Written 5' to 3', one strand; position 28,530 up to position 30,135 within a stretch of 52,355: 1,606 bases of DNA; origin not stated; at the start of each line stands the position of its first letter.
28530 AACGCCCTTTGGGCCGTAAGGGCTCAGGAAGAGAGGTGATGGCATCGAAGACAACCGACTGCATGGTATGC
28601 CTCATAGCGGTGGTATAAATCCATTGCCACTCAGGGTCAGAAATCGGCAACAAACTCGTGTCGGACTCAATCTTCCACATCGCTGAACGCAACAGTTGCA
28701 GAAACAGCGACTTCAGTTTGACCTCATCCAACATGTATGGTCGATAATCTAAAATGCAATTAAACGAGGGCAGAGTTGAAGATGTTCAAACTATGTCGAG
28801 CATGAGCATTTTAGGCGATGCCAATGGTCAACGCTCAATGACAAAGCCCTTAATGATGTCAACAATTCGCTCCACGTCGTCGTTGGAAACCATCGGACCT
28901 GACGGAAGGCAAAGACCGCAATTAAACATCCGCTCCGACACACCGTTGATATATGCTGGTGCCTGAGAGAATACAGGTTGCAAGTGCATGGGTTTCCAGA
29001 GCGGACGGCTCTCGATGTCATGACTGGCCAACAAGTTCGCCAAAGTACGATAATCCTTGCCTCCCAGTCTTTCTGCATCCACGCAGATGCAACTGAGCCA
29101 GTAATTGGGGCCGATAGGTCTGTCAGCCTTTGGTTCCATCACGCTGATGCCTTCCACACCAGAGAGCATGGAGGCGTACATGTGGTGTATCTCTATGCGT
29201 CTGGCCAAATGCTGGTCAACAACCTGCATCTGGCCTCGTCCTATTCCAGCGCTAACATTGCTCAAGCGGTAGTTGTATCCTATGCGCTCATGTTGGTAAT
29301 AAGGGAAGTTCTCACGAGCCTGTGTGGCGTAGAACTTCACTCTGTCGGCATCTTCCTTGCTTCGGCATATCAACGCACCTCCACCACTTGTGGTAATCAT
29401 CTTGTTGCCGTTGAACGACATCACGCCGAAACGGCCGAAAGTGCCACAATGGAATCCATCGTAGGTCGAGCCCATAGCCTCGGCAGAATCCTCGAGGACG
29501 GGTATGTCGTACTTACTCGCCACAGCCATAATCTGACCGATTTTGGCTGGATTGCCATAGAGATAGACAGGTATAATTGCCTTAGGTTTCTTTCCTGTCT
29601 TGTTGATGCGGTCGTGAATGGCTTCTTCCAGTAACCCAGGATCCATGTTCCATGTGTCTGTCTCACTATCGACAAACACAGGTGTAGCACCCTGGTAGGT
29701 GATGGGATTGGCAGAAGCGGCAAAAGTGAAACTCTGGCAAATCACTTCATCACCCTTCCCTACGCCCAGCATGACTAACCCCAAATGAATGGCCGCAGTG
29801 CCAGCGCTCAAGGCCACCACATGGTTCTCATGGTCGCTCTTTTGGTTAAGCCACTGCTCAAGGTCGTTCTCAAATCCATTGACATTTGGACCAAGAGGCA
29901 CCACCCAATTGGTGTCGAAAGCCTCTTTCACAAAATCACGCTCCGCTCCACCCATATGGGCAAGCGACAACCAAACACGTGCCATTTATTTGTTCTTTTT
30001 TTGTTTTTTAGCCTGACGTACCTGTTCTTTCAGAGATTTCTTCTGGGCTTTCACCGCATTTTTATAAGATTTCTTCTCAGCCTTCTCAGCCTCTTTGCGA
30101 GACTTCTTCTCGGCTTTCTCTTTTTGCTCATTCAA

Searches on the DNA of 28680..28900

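Call 81: search_rna_families(source=window, start=28680, end=28900, threshold=evalue, max_evalue=10)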
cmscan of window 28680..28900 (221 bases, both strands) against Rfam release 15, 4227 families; matches with E-value up to 10: 3.
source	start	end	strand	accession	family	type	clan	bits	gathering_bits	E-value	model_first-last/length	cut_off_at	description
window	28741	28843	+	RF03048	RAGATH-20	Gene; sRNA;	-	13.9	101.4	6.2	1-102/102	no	RAGATH-20 RNA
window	28762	28887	-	RF00321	snoZ247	Gene; snRNA; snoRNA; CD-box;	-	13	38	4.3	1-139/139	no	Small nucleolar RNA Z247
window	28799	28836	-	RF01648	ceN65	Gene; snRNA; snoRNA; CD-box;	-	11.5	48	9.6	1-65/65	no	Caenorhabditis snoRNA ceN65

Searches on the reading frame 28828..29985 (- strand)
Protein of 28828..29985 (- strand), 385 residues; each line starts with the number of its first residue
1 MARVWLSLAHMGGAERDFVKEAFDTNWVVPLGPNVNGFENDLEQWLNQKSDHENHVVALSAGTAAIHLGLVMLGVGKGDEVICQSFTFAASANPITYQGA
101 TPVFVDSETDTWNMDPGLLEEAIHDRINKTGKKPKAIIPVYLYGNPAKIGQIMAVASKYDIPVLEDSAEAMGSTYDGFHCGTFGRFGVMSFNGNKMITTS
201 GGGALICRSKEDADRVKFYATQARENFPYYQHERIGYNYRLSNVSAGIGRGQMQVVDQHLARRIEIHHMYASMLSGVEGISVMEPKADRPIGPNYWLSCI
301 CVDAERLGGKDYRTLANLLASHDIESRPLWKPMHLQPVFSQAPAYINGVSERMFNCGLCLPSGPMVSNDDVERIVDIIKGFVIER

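Call 76: find_encoding_contigs(protein=window:28828-29985:-, flank=3000, max_places=10)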
Protein window:28828-29985:- (385 aa): 5 contigs read that carry it; 4 places shown.
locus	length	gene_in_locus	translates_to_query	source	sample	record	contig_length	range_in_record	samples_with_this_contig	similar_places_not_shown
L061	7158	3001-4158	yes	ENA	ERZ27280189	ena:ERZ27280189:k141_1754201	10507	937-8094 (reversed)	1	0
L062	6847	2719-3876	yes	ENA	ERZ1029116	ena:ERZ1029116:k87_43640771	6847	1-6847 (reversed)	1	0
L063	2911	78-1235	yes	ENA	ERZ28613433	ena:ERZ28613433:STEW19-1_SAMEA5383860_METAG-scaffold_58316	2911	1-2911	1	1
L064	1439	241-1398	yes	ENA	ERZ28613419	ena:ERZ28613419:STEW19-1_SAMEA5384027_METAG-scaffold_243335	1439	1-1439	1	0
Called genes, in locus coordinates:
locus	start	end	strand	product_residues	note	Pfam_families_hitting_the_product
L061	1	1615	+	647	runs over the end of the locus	PF01073:3Beta_HSD, PF01370:Epimerase, PF02719:Polysacc_synt_2, PF04321:RmlD_sub_bind, PF16363:GDP_Man_Dehyd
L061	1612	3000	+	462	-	-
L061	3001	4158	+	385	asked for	PF01041:DegT_DnrJ_EryC1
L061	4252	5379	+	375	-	PF14907:NTP_transf_5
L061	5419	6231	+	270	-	PF02563:Poly_export, PF22461:SLBB_2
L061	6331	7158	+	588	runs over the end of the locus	?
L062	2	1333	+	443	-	?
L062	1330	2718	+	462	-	-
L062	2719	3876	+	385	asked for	PF01041:DegT_DnrJ_EryC1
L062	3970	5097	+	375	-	PF14907:NTP_transf_5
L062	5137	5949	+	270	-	PF02563:Poly_export, PF22461:SLBB_2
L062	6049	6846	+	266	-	?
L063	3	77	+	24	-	?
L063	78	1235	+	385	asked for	PF01041:DegT_DnrJ_EryC1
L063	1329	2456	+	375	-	PF14907:NTP_transf_5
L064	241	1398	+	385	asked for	PF01041:DegT_DnrJ_EryC1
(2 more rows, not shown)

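Call 103: search_protein_families(library=padloc, proteins=[window:28828-29985:-], max_evalue=0.00001)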
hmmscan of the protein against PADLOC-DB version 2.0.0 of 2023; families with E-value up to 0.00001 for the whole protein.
window:28828-29985:- (385 aa): 0 families
